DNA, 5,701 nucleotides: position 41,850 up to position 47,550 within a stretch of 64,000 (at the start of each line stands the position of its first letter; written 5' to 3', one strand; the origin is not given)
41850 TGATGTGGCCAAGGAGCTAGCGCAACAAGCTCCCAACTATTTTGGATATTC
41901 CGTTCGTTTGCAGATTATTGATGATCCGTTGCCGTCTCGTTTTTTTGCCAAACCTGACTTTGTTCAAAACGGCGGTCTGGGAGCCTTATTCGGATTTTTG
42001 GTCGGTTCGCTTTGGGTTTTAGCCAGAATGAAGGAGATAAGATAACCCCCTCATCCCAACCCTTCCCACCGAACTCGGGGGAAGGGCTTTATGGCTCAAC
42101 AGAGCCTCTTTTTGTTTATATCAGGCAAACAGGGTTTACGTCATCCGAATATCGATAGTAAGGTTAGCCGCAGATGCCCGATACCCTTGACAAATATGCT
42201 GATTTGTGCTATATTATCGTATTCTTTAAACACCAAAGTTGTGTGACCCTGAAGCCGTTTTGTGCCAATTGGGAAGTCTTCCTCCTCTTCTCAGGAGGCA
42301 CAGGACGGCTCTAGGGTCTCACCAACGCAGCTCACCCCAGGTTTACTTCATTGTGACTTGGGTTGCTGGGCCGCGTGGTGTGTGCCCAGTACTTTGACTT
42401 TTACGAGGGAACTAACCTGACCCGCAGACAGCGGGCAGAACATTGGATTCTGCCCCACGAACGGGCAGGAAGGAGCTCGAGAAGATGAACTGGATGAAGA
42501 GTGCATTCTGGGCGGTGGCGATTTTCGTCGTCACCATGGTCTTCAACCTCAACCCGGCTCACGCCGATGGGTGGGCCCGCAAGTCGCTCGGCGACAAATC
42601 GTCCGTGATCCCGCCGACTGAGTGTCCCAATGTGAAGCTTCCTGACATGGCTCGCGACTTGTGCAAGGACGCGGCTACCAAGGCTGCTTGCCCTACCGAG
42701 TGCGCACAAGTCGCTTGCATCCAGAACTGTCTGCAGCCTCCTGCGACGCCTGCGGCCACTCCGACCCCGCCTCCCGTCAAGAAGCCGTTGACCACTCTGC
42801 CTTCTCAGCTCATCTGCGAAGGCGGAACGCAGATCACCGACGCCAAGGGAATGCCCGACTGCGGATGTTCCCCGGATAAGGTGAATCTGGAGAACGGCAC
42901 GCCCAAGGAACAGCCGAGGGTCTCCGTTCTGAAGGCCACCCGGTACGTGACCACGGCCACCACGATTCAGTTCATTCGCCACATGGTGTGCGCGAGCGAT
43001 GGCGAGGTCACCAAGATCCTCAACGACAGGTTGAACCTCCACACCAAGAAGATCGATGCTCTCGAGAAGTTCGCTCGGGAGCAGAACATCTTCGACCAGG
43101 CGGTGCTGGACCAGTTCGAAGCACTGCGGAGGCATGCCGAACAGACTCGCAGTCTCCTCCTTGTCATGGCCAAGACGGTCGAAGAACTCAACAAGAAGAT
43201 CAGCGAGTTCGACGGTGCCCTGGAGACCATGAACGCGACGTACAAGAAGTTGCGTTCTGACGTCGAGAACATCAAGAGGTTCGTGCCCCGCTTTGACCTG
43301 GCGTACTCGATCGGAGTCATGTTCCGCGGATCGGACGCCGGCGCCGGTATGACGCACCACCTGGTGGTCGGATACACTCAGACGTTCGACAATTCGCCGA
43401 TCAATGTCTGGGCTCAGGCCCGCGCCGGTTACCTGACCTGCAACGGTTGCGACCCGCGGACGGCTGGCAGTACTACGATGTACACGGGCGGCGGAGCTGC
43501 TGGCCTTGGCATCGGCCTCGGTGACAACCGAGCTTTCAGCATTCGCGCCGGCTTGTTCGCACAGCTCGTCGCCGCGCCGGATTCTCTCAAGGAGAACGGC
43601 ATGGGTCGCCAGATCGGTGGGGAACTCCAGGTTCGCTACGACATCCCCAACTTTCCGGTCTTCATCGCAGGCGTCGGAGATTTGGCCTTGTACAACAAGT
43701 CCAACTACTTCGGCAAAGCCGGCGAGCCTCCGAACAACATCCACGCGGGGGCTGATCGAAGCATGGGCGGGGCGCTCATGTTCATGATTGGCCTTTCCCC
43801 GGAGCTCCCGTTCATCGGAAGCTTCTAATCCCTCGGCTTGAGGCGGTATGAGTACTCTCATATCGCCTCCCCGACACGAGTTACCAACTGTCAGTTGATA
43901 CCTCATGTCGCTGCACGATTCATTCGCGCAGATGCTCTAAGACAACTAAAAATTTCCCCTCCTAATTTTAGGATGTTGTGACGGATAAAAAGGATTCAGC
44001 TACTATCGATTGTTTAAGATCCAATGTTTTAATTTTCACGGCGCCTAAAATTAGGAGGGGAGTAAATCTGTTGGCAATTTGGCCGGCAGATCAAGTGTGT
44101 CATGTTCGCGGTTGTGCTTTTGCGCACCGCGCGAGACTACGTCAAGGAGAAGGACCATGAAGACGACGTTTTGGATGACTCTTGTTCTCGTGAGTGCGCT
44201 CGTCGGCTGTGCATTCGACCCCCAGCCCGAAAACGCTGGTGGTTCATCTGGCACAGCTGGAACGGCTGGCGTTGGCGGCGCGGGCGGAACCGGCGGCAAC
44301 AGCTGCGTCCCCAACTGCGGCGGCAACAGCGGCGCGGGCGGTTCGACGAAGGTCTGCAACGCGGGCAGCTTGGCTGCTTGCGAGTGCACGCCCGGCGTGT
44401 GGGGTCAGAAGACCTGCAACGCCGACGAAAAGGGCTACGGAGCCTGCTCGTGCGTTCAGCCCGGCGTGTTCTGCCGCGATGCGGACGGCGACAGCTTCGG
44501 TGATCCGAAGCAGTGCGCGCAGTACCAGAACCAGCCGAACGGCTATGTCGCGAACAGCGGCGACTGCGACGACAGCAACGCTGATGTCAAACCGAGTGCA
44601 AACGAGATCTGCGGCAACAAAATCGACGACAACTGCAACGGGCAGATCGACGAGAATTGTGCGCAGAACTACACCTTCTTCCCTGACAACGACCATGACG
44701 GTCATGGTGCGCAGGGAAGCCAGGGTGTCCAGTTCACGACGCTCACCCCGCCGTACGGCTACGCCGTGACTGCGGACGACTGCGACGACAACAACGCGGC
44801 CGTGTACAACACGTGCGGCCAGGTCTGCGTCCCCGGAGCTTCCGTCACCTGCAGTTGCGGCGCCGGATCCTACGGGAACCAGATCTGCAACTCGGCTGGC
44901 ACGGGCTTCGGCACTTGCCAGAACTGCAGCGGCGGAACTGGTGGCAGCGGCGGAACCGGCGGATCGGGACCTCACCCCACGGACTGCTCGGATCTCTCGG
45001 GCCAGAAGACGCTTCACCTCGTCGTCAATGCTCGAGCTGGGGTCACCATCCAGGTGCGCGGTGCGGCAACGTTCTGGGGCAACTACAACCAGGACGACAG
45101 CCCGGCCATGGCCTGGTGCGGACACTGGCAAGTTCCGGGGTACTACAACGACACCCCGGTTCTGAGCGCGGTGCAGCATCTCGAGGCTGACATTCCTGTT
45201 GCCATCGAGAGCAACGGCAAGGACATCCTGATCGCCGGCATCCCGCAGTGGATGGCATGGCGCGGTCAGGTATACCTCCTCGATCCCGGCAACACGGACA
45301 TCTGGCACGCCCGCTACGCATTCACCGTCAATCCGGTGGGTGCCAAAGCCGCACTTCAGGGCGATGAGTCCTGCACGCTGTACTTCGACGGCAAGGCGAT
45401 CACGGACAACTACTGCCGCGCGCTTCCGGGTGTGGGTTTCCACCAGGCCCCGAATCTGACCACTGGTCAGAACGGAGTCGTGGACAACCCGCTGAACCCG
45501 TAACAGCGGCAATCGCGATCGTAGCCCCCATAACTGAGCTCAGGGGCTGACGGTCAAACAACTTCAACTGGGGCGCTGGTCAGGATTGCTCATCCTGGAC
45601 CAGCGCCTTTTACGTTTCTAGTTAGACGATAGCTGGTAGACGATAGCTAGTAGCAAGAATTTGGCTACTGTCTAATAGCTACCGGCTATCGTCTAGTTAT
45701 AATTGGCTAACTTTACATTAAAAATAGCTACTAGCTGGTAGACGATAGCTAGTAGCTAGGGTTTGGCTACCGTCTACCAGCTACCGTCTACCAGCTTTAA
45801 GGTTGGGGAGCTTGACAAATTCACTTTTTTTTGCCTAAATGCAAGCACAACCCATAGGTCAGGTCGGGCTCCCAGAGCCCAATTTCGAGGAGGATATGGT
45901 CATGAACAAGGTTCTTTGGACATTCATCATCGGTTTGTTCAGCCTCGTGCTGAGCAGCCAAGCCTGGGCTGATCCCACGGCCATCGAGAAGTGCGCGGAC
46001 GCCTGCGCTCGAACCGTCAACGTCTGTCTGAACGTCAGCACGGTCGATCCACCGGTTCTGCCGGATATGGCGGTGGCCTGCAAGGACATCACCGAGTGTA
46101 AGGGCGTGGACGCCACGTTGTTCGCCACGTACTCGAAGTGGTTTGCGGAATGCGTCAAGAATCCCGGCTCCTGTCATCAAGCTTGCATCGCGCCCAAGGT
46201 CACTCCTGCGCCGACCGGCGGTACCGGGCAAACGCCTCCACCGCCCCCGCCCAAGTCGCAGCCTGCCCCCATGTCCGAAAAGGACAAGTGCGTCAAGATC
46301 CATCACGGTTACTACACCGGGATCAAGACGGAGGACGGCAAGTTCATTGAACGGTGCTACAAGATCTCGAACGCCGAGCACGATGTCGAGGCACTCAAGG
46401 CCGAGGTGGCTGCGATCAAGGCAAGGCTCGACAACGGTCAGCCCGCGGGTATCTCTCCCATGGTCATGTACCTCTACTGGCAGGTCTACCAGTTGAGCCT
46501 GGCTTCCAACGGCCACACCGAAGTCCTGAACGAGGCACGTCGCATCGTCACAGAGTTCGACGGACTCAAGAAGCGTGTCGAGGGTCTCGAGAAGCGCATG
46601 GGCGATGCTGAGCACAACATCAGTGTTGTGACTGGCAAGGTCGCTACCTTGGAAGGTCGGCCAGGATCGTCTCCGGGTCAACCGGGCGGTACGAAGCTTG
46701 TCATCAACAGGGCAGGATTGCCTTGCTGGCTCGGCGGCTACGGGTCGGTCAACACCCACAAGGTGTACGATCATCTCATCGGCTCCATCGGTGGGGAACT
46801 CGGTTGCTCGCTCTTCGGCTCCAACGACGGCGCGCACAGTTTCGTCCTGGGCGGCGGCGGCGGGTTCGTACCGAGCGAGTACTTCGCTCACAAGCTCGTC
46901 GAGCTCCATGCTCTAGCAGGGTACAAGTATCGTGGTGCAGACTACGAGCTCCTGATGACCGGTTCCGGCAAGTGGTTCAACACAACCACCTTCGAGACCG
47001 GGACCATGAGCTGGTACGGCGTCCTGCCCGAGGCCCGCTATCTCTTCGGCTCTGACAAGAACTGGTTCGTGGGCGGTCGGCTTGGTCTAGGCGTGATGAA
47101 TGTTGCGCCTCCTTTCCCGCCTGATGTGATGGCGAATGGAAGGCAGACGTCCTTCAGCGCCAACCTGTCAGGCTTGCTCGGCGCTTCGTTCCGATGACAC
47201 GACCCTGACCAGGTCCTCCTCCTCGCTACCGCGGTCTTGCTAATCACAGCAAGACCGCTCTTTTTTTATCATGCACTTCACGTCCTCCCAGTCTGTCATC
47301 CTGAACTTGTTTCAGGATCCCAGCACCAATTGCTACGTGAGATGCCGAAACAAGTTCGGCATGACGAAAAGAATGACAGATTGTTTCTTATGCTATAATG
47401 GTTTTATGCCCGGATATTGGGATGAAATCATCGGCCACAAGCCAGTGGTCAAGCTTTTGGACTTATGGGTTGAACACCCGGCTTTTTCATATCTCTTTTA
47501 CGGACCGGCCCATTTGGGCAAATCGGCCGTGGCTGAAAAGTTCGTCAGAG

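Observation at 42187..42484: The same promoter plus 5' leader module heads both GC-rich segments (42187.. and 63174..)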

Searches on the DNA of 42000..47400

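Call 77: search_rna_families(source=window, start=42000, end=47400, threshold=evalue, max_evalue=1)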
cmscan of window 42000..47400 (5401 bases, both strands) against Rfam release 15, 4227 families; matches with E-value up to 1: 2.
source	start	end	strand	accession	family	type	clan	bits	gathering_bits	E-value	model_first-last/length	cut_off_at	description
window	45616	45702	-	RF03664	MIR6288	Gene; miRNA;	-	21.9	74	0.87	1-92/92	no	MIR6288 microRNA precursor family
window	45728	45789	+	RF00446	mir-133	Gene; miRNA;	-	20.1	55.5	0.63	1-74/74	no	mir-133 microRNA precursor family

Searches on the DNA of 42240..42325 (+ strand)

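Call 71: build_rna_model(alignment_id=A4)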
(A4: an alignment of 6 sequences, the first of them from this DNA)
Model R1 built from alignment A4 (6 sequences, 87 columns); structure: RNAalifold consensus.
model positions 86; base pairs 32; branch points 0; effective number of sequences 1.02; information 0.662 bits per position. Calibrated on 0.2 Mb of random sequence (short: E-values are rough).
structure used (alignment columns):
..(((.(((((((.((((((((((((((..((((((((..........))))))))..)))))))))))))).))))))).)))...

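Call 74: search_with_rna_model(model_id=R1, sources=[window, L003, L005, L006, L007, L008, L009, L010, L011, L012, L013, L014, L015, L016, L017, L018, L019, L020, L029, L030, L031, L032, L034, L036, L037, L038, L039, L040, L041, L043, L044, L045, L046, L047, L048, L049, L050, L051, L052, L053, L054, L055, L056, L057, L058, L059, L060, L061, L062, L063, L064, L065, L066, L067, L068, L069, L070, L071, L072, L073, L074, L076, L077, L078, L079, L080, L082, L084, L085, L086, L087, L088, L089, L090, L091, L092, L094, L096, L098, L099, L100, L101, L102, L103, L104, L105, L106, L107, L108, L109, L110, L111, L113, L114], max_evalue=10, show_alignments=6)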
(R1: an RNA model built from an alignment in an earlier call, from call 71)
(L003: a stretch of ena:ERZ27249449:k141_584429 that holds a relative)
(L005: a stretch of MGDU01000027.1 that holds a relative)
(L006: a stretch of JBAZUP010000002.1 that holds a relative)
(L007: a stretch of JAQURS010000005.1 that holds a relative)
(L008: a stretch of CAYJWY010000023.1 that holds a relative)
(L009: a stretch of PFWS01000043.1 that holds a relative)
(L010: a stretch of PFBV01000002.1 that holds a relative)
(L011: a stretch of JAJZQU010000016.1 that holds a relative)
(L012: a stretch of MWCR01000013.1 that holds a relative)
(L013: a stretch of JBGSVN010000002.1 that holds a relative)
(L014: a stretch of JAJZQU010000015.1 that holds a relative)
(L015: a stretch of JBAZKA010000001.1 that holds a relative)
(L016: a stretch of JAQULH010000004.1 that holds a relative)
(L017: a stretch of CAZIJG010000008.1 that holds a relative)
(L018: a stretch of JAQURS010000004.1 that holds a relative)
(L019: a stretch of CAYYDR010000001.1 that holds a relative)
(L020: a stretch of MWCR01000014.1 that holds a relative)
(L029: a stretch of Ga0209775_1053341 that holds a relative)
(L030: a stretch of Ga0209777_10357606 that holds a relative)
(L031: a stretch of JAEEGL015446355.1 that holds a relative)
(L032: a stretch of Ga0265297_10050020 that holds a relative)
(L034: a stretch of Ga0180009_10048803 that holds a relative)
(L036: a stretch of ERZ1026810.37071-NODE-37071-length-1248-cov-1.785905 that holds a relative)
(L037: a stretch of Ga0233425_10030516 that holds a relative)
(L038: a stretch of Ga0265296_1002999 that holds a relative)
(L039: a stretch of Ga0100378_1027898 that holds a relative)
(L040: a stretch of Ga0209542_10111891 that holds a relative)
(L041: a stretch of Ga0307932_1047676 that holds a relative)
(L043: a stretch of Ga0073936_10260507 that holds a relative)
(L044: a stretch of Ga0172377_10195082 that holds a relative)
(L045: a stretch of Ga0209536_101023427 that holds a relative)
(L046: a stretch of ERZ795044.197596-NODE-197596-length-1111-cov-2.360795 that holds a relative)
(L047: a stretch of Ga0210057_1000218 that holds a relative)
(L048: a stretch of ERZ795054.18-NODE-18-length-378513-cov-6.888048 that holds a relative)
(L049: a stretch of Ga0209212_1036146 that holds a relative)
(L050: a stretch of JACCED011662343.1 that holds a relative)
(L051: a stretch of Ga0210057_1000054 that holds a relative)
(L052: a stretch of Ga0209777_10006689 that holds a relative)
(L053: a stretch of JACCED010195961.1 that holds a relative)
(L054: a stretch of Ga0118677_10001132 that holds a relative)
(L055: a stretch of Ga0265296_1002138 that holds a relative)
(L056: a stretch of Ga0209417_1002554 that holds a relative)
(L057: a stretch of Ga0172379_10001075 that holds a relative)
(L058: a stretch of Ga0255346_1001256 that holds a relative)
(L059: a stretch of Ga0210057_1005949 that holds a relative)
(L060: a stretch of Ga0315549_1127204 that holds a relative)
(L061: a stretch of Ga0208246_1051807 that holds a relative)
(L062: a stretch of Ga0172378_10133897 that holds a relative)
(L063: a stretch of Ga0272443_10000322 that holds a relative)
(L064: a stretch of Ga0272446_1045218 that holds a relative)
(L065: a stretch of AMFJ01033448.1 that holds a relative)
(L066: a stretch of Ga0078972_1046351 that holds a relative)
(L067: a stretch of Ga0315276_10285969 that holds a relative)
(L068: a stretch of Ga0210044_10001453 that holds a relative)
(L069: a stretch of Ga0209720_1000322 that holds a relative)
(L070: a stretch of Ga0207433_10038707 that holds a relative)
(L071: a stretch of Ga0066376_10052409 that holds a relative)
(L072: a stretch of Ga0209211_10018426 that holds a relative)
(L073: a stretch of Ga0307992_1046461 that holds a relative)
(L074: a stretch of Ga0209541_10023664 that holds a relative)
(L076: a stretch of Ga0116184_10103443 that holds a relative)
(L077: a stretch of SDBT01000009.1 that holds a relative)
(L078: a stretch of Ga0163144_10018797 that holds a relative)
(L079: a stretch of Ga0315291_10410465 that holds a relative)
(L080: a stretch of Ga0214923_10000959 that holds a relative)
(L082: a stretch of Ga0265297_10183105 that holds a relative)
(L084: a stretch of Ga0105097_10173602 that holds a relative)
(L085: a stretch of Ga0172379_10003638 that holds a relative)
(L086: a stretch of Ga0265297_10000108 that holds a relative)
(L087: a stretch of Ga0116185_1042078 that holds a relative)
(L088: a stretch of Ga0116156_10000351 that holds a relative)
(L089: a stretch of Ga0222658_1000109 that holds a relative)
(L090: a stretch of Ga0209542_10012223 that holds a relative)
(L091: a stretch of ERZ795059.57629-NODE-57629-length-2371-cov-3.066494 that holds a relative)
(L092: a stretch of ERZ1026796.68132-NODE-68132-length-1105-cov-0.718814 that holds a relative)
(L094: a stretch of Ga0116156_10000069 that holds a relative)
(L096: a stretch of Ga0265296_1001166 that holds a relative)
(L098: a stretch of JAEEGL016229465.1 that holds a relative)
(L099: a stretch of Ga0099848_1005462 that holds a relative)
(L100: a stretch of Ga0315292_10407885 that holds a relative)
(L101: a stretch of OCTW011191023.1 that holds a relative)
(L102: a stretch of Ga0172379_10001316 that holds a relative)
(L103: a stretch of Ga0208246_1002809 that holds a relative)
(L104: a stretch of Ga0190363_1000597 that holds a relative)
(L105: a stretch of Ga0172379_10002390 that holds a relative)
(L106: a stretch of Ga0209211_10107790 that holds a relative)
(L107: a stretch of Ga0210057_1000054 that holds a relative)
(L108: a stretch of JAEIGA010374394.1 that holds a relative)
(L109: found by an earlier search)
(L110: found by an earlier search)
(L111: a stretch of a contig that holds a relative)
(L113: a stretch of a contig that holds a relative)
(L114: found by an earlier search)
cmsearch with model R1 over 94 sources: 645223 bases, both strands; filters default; matches with E-value up to 10: 6.
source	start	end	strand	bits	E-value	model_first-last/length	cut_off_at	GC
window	42240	42325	+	105.2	1.9e-21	1-86/86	no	0.55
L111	1013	1098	+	54.2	2.1e-09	1-86/86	no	0.59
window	42238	42323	-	50.9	1.3e-08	1-86/86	no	0.56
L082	1185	1274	+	29.9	0.0011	1-86/86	no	0.46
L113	1732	1823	+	28.7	0.0021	1-86/86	no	0.45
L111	1011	1096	-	23.3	0.04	1-86/86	no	0.59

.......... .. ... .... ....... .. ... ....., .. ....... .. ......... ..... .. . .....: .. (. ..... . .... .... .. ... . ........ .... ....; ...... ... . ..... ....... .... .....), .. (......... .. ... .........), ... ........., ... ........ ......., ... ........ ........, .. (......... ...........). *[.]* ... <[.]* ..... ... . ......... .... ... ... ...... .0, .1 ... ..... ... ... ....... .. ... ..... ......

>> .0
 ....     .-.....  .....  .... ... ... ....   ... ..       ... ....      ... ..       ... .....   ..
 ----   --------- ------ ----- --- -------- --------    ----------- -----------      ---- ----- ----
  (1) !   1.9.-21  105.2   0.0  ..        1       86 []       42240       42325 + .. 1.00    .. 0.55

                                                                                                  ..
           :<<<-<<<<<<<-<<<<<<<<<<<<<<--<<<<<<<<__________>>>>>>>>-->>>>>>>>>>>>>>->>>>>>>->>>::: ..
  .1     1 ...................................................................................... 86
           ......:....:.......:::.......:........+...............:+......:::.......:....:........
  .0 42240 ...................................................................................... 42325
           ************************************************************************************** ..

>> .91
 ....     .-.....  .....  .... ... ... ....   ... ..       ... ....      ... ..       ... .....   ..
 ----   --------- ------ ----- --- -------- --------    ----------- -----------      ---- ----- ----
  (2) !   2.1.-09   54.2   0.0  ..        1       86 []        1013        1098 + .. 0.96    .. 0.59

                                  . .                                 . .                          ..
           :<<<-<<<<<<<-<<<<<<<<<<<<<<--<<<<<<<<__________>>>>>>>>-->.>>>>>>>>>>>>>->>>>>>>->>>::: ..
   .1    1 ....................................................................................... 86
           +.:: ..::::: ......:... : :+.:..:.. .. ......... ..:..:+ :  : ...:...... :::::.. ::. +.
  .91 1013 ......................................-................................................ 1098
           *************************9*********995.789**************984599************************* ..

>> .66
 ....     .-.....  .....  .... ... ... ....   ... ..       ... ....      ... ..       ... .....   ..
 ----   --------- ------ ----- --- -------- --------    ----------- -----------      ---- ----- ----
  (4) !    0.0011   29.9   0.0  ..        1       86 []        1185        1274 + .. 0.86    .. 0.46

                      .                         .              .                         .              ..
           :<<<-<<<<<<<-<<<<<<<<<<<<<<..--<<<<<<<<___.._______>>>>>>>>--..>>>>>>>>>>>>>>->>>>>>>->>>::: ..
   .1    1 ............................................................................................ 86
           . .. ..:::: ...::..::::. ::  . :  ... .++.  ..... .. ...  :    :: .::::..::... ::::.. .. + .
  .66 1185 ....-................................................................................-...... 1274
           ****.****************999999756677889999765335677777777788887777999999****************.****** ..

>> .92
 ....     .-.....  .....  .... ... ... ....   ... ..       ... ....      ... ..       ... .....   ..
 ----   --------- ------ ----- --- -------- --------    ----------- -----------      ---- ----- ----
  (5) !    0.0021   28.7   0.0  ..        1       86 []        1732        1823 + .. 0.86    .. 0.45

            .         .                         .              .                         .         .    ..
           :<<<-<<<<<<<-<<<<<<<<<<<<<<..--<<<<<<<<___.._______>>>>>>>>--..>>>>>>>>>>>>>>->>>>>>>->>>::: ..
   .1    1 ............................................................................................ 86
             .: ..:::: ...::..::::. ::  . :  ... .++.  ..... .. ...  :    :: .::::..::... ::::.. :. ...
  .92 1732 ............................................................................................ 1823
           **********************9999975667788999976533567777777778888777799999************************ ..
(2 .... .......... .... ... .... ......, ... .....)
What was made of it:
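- On One shared leader-hairpin RNA family for copies A and B: Model R1 hits L111 (54 bits) and L082/L113 (E ~1e-3) but not 63229-63290, even at E <= 10 (call 74)
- Tried and rejected: Covariance model of hairpin A against copy B: no hit (call 74).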

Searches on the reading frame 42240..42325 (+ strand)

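Call 88: search_protein_families(library=pfam, proteins=[L113:1921-2961:+], max_evalue=0.001)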
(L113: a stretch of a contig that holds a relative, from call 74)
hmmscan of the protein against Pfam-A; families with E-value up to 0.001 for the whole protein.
L113:1921-2961:+ (347 aa): 0 families
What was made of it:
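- Tried and rejected: Downstream ORFs elsewhere: nine first-downstream ORFs from other genomes had no Pfam family; one locus has ValRS 444 nt downstream (call 88).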
